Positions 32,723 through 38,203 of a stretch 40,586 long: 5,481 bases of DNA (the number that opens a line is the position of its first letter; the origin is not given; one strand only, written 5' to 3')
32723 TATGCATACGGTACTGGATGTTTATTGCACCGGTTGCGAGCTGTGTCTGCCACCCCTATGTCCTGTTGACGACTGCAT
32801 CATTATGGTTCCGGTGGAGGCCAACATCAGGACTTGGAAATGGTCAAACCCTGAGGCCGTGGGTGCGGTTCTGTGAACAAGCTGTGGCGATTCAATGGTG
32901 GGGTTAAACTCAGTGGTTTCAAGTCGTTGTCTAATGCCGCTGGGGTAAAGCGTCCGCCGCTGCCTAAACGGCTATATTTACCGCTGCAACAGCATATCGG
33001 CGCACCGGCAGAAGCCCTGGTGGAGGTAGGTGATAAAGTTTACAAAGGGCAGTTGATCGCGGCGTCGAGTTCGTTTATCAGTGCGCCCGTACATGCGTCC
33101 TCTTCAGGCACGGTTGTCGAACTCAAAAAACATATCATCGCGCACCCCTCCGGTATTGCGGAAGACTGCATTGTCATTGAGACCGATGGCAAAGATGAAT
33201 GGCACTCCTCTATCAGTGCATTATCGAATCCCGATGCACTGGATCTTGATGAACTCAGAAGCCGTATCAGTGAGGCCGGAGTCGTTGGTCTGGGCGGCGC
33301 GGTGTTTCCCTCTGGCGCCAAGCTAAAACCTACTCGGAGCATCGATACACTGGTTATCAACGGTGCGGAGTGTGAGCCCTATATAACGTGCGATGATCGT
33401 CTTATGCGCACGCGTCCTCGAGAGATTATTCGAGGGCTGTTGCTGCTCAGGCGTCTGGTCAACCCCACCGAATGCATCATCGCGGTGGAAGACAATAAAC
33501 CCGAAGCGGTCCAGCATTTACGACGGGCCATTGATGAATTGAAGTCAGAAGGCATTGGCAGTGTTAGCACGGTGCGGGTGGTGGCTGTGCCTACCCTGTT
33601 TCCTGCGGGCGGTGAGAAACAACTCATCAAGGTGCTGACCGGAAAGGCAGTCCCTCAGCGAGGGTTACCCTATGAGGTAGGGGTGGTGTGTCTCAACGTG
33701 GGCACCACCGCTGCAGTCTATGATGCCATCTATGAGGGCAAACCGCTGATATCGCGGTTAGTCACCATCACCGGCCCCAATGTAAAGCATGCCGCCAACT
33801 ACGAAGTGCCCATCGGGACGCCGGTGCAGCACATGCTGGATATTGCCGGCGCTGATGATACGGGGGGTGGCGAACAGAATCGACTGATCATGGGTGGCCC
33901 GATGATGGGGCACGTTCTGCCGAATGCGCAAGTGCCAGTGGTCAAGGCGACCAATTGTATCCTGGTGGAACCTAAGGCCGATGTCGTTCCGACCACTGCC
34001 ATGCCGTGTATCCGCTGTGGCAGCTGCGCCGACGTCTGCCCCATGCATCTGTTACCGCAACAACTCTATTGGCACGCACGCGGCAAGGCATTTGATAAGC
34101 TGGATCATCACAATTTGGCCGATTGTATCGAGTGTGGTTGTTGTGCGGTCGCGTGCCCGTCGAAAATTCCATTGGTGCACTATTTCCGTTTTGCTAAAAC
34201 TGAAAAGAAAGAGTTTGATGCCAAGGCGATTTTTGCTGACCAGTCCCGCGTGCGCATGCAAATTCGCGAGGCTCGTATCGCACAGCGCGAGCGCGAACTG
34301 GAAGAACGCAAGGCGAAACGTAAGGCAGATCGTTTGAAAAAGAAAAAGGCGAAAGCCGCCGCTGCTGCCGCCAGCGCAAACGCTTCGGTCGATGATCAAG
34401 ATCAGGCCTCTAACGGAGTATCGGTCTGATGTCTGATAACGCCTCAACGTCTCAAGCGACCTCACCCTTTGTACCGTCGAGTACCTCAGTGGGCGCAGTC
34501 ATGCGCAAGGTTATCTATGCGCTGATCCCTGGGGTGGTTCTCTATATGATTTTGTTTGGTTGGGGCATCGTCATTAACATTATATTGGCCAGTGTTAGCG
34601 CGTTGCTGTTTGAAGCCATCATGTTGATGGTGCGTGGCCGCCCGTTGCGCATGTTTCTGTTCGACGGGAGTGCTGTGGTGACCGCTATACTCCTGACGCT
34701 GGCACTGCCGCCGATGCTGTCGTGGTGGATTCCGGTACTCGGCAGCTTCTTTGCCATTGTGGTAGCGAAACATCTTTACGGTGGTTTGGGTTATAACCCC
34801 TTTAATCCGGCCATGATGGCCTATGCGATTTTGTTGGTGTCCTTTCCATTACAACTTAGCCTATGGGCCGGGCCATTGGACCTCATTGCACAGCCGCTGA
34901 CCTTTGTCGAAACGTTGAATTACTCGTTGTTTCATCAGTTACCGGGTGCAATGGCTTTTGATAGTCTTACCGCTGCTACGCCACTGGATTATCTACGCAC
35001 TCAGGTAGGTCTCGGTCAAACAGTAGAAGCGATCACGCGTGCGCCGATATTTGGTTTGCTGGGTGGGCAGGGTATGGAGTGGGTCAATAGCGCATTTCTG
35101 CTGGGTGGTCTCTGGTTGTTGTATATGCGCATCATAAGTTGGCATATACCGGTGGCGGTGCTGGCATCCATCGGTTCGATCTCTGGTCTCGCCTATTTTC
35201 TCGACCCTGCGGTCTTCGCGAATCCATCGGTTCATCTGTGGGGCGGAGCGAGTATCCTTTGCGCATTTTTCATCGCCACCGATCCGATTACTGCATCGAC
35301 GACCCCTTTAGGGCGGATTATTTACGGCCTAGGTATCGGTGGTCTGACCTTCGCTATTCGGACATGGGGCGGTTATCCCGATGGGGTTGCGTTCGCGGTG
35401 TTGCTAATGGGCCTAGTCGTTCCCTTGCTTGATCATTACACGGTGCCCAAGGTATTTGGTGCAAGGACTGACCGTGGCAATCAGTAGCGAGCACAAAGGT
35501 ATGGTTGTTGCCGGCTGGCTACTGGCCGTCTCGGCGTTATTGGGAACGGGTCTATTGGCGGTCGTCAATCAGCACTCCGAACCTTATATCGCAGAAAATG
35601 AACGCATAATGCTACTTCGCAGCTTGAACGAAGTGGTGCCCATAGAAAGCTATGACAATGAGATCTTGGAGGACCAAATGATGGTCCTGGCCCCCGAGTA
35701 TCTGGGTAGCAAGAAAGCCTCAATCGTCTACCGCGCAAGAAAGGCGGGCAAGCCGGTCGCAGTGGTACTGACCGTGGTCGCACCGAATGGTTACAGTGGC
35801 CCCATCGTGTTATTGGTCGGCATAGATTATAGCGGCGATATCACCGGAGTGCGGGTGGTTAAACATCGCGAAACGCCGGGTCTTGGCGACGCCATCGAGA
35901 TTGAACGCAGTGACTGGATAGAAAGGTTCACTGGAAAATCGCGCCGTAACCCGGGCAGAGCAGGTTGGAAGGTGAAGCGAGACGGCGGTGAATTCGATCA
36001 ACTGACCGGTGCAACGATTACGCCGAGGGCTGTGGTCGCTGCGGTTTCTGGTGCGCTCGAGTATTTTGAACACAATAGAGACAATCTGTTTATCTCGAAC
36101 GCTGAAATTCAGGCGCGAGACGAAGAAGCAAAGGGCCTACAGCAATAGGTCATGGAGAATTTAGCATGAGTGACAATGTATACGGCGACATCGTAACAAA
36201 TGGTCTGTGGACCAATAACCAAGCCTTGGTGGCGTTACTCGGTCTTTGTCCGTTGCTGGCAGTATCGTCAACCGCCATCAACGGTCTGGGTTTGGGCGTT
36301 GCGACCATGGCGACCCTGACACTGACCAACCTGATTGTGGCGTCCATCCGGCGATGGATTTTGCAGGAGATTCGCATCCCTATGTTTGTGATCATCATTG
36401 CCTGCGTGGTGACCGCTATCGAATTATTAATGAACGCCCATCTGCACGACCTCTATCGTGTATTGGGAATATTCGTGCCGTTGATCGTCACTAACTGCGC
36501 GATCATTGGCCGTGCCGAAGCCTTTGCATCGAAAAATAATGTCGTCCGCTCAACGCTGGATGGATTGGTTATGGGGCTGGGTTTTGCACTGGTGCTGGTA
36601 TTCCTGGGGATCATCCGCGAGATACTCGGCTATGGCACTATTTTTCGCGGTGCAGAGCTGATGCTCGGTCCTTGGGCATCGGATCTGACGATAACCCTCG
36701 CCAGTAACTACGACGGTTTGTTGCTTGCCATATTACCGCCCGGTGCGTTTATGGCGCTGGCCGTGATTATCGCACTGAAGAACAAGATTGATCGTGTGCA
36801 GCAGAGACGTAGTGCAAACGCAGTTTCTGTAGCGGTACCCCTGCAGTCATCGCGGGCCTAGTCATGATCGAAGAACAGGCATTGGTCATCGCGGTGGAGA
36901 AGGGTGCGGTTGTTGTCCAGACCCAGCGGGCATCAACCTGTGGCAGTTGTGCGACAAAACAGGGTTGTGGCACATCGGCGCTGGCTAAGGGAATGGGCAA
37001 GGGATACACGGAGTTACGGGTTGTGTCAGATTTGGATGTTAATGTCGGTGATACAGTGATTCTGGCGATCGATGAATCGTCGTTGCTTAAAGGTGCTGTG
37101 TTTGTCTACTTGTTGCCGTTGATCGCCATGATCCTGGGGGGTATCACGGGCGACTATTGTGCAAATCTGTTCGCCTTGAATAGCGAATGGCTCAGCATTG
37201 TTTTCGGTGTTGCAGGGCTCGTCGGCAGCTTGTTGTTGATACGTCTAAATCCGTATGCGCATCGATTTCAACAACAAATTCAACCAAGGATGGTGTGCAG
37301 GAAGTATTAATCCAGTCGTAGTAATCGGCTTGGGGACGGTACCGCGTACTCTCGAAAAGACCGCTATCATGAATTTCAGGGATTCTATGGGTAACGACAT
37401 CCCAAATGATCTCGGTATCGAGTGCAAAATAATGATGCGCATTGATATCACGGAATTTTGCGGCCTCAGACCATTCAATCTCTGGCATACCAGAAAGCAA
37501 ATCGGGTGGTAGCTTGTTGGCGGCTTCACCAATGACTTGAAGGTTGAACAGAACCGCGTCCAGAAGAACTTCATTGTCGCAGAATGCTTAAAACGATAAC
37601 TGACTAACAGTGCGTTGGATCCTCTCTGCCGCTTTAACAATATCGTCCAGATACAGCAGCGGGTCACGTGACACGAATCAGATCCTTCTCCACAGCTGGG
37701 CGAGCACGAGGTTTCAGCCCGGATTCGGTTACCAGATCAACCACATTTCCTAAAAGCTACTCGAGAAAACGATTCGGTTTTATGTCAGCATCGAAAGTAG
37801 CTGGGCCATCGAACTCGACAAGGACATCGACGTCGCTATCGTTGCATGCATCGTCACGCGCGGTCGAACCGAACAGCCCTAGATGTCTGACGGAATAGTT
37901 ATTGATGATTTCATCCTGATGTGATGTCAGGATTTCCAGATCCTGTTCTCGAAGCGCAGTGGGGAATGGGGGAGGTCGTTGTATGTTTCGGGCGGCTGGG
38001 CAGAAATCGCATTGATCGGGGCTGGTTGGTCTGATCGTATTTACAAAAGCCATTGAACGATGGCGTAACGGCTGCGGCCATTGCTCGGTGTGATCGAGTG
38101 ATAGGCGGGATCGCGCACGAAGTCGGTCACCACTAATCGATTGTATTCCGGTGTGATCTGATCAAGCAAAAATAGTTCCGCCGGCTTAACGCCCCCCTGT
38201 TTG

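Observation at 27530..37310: Thirteen co-directional, near-gapless genes link an AprAB-like enzyme, a HEAT protein and FdxA directly to RnfABCDGE-RseC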

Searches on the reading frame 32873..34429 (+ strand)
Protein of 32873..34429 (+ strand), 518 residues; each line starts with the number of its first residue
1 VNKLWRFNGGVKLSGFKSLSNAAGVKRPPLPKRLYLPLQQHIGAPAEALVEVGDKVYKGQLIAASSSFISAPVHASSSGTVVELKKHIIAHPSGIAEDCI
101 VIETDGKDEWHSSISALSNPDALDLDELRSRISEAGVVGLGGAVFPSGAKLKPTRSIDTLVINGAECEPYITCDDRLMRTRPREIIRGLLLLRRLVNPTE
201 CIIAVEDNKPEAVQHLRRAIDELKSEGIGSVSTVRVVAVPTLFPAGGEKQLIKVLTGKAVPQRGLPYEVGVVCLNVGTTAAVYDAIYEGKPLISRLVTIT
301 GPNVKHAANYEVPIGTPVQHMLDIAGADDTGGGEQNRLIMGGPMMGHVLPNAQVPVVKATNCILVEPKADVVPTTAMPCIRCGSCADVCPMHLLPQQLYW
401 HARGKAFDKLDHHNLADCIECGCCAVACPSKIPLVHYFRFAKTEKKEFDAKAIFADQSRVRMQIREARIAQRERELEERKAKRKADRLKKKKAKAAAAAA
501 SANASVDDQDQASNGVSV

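Call 3: search_protein_families(library=pfam, proteins=[window:32873-34429:+])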
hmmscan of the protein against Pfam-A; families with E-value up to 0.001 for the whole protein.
window:32873-34429:+ (518 aa): 13 families
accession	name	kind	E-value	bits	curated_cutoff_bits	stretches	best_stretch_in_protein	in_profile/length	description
PF01512.22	Complex1_51K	-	1.2e-50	171.7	31.2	1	132-284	1-150/150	Nuo51 FMN-binding domain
PF13375.12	RnfC_N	-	2.4e-35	121.1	25.6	1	5-107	1-101/101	RnfC Barrel sandwich hybrid domain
PF12838.12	Fer4_7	-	2.1e-09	38.1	27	1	379-432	2-52/52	4Fe-4S dicluster domain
PF13183.11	Fer4_8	-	1.1e-07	32.8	27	1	378-432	4-68/68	4Fe-4S dicluster domain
PF13237.11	Fer4_10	-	1.8e-06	28.2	25.5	1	378-429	8-53/53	4Fe-4S dicluster domain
PF10531.15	SLBB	-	2.3e-06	27.8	27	1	297-346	2-53/55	SLBB domain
PF12797.12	Fer4_2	-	9.3e-06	25.7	24.5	0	412-430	4-22/22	4Fe-4S binding domain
PF13534.11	Fer4_17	-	1e-05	26.4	22.2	1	379-432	2-60/61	4Fe-4S dicluster domain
PF13187.11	Fer4_9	-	3.8e-05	24.1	27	1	379-431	2-50/52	4Fe-4S dicluster domain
PF00037.32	Fer4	-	0.00013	22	21.1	0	379-391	8-20/24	4Fe-4S binding domain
PF12800.12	Fer4_4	-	0.00028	21.4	24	0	379-391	4-16/17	4Fe-4S binding domain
PF14697.11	Fer4_21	-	0.00033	21.2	35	0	359-391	22-53/59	4Fe-4S dicluster domain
PF13484.11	Fer4_16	-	0.00045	21.4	30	0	379-404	2-28/66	4Fe-4S double cluster binding domain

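Call 4: search_protein_families(library=ncbifam, proteins=[window:32873-34429:+])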
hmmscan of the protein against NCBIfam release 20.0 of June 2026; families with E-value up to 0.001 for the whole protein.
window:32873-34429:+ (518 aa): 24 families
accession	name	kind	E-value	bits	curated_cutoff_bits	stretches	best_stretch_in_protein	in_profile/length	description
NF003454.1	PRK05035.1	equivalog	3.7e-199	662.8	345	1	3-511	2-501/556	electron transport complex subunit RsxC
TIGR01945.1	rnfC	subfamily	7.6e-169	561.8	245.95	1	4-446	1-432/435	RnfABCDGE type electron transport complex subunit C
NF041837.1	rnfC_Methano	equivalog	1.4e-59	202.1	650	1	30-445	9-426/438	Rnf electron transport complex subunit RnfC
TIGR04481.1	PR_assoc_PrdC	equivalog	9.1e-54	182.9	490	1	36-366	3-305/425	proline reductase-associated electron transfer protein PrdC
TIGR01959.1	nuoF_fam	equivalog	2.1e-13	49.5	558.65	1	108-227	21-141/410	NADH-quinone oxidoreductase subunit NuoF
NF003761.0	PRK05352.1-4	equivalog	3.3e-13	49.1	450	2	35-349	33-312/449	Na(+)-translocating NADH-quinone reductase subunit A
NF010120.0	PRK13596.1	equivalog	1.1e-08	34.1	389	1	126-228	41-148/433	NADH-quinone oxidoreductase subunit NuoF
NF008436.0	PRK11278.1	equivalog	7.6e-08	31.7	749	1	107-228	33-156/448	NADH-quinone oxidoreductase subunit NuoF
TIGR01971.1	NuoI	subfamily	2.1e-07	30.5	113.05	1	378-449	43-115/121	NADH-quinone oxidoreductase, chain I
TIGR00314.1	cdhA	equivalog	3.8e-06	25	781.3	1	367-444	389-465/784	CO dehydrogenase/acetyl-CoA synthase complex subunit alpha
NF004536.0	PRK05888.1-1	equivalog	5.4e-06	25.8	212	1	378-447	59-129/180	NADH-quinone oxidoreductase subunit NuoI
TIGR01936.1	nqrA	equivalog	5.5e-06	25.5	321.05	1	39-351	34-310/446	NADH:ubiquinone reductase (Na(+)-transporting) subunit A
NF040864.1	HgcB_ferredoxin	equivalog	8.7e-06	25.5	99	1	378-431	15-59/93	mercury methylation ferredoxin HgcB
NF006076.0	PRK08222.1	equivalog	1.2e-05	25.2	270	1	376-460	37-118/181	hydrogenase 4 subunit H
NF009053.0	PRK12387.1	subfamily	1.5e-05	24.8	204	1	377-458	38-116/180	formate hydrogenlyase complex iron-sulfur subunit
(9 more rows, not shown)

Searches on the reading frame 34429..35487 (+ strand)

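Call 3: search_protein_families(library=pfam, proteins=[window:34429-35487:+])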
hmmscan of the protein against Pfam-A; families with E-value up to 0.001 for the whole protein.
window:34429-35487:+ (352 aa): 1 family
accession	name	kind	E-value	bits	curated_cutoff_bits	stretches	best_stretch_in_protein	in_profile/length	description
PF03116.20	NQR2_RnfD_RnfE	-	1.4e-95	320.5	27.7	1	10-344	3-296/296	NQR2, RnfD, RnfE family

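Call 4: search_protein_families(library=ncbifam, proteins=[window:34429-35487:+])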
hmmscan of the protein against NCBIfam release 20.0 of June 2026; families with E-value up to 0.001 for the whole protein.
window:34429-35487:+ (352 aa): 6 families
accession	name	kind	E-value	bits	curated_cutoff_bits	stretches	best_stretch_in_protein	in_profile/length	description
NF002011.0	PRK00816.1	equivalog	7.6e-117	390.3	415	1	9-347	5-351/352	electron transport complex subunit RsxD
TIGR01946.1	rnfD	subfamily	7.7e-110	367.3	207.05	1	12-344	1-326/327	RnfABCDGE type electron transport complex subunit D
NF003756.0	PRK05349.1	equivalog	1.3e-37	129.7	414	1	38-349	111-403/406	NADH:ubiquinone reductase (Na(+)-transporting) subunit B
NF041838.1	rnfD_Methano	equivalog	3.6e-33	115.1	400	2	12-140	8-134/285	Rnf electron transport complex subunit RnfD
TIGR01937.1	nqrB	equivalog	6.3e-33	114.3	349.9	1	40-341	113-408/413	NADH:ubiquinone reductase (Na(+)-transporting) subunit B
NF002181.0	PRK01024.1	equivalog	7.1e-21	74.5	792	2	40-148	113-219/503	Na(+)-transporting NADH-quinone reductase subunit B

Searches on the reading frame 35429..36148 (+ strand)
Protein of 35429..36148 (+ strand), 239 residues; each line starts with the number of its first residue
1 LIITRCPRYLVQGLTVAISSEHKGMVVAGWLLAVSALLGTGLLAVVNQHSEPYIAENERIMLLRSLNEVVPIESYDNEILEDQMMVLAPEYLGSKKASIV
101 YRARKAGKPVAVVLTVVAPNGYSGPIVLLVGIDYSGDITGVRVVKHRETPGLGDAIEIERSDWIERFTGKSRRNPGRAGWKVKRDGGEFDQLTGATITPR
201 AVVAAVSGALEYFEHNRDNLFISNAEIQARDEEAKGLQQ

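Call 3: search_protein_families(library=pfam, proteins=[window:35429-36148:+])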
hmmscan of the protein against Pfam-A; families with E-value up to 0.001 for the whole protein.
window:35429-36148:+ (239 aa): 1 family
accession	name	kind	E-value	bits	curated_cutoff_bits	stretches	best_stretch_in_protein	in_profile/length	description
PF04205.19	FMN_bind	-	8.4e-20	71.6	22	1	121-211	1-77/77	FMN-binding domain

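Call 4: search_protein_families(library=ncbifam, proteins=[window:35429-36148:+])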
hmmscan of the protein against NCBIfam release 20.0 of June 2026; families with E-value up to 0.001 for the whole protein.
window:35429-36148:+ (239 aa): 10 families
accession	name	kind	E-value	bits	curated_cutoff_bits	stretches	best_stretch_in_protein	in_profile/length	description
NF002519.0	PRK01908.1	equivalog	1.3e-65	221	178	1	25-224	5-203/209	electron transport complex subunit RsxG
TIGR01947.1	rnfG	subfamily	4.1e-57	193.3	102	1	30-214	2-186/187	RnfABCDGE type electron transport complex subunit G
NF045876.1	RnfG_DVU2794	exception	2.4e-24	85.9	205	1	33-220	13-186/190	RnfABCDGE type electron transport complex subunit G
NF041840.1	rnfG_Methano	equivalog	2.5e-14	53.3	230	1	23-214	7-185/189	Rnf electron transport complex subunit RnfG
NF003749.0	PRK05346.1-5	equivalog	3.6e-07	29.8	255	1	95-204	122-236/261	Na(+)-translocating NADH-quinone reductase subunit C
TIGR01938.1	nqrC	equivalog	5.2e-07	29.5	144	1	98-213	122-245/251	NADH:ubiquinone reductase (Na(+)-transporting) subunit C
NF046105.1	TransRegNosR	equivalog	2.6e-05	22.7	1000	1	116-207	59-151/680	transcriptional regulator NosR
NF003747.0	PRK05346.1-2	equivalog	4.4e-05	22.8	336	1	137-206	161-235/260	Na(+)-translocating NADH-quinone reductase subunit C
NF003746.0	PRK05346.1-1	equivalog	4.4e-05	22.7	337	1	98-202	126-236/264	Na(+)-translocating NADH-quinone reductase subunit C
NF003750.0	PRK05346.2-1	equivalog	0.00082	19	352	0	120-213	120-218/225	Na(+)-translocating NADH-quinone reductase subunit C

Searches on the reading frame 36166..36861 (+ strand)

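Call 7: search_protein_families(library=ncbifam, proteins=[window:36166-36861:+], max_evalue=1e-10)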
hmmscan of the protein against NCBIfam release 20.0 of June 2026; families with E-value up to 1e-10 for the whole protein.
window:36166-36861:+ (231 aa): 11 families
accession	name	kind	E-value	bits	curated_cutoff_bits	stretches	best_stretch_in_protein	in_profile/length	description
NF009070.0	PRK12405.1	subfamily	8.3e-93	309.8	184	1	6-220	4-218/231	electron transport complex subunit RsxE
TIGR01948.1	rnfE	subfamily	7.8e-77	257.3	213.4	1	9-210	3-195/196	RnfABCDGE type electron transport complex subunit E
NF041839.1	rnfE_Methano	equivalog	4e-48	163.9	350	1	13-210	9-196/203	Rnf electron transport complex subunit RnfE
NF006777.0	PRK09292.1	equivalog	9.4e-44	149.6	235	1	7-214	8-207/209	NADH:ubiquinone reductase (Na(+)-transporting) subunit D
TIGR01939.1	nqrD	equivalog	1.5e-42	145.8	244.85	1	4-212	4-205/207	NADH:ubiquinone reductase (Na(+)-transporting) subunit D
TIGR01943.1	rnfA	subfamily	2.3e-28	99.9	229.3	1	11-154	8-157/190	RnfABCDGE type electron transport complex subunit A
NF003481.0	PRK05151.1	equivalog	3.7e-28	99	240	1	14-163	12-170/193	electron transport complex subunit RsxA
NF041835.1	rnfA_Methano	equivalog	5.7e-21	75.8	300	1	7-152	7-158/195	Rnf electron transport complex subunit RnfA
TIGR01940.1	nqrE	equivalog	1.1e-19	71.5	247.55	1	10-161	7-174/200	NADH:ubiquinone reductase (Na(+)-transporting) subunit E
NF002200.0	PRK01061.1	equivalog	1.2e-12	48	351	0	4-160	10-183/250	Na(+)-translocating NADH-quinone reductase subunit E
NF009108.0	PRK12456.1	equivalog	7.4e-12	45.8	398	1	6-163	5-174/199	Na(+)-translocating NADH-quinone reductase subunit E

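Call 8: search_protein_families(library=pfam, proteins=[window:36166-36861:+], max_evalue=0.00001)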
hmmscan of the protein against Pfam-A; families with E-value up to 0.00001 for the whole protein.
window:36166-36861:+ (231 aa): 1 family
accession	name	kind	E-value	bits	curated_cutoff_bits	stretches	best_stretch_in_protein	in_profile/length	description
PF02508.19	Rnf-Nqr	-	1.8e-60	204.4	23.8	1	8-202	3-174/174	Rnf-Nqr subunit, membrane protein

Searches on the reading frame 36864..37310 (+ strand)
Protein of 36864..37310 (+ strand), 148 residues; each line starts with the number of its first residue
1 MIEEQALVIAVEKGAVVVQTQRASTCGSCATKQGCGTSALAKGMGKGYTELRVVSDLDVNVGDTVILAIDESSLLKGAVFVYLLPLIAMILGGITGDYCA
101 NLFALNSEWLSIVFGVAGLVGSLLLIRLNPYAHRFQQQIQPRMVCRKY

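Call 8: search_protein_families(library=pfam, proteins=[window:36864-37310:+], max_evalue=0.00001)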
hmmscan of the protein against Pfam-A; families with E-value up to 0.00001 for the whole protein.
window:36864-37310:+ (148 aa): 1 family
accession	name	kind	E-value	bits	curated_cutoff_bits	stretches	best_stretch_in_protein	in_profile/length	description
PF04246.17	RseC_MucC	-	6.8e-32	110.6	24.4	1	8-144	1-129/130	Positive regulator of sigma(E), RseC/MucC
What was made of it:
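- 36864..37310 (+): RseC/MucC-family protein. Pfam PF04246 at 7e-32 (call 8).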

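Call 55: search_protein_families(library=ncbifam, proteins=[window:36864-37310:+], max_evalue=0.001)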
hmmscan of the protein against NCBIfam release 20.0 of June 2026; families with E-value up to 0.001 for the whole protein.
window:36864-37310:+ (148 aa): 1 family
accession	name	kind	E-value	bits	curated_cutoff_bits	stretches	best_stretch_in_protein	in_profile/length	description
NF008115.0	PRK10862.1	equivalog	1e-21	77.6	184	1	1-141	1-136/156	SoxR-reducing system protein RseC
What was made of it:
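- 36864..37310 (+): The E. coli RseC equivalog scores 77.6 bits against 184 (call 55).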

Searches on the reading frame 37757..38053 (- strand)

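Call 8: search_protein_families(library=pfam, proteins=[window:37757-38053:-], max_evalue=0.00001)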
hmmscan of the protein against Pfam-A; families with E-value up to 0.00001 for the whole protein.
window:37757-38053:- (98 aa): 2 families
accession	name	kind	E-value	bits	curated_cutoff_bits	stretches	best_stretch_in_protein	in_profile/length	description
PF01909.29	NTP_transf_2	-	1.4e-07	32.2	21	1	52-86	11-45/93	Nucleotidyltransferase domain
PF18765.7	Polbeta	-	2.4e-06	28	26.9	1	48-88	5-46/93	Polymerase beta, Nucleotidyltransferase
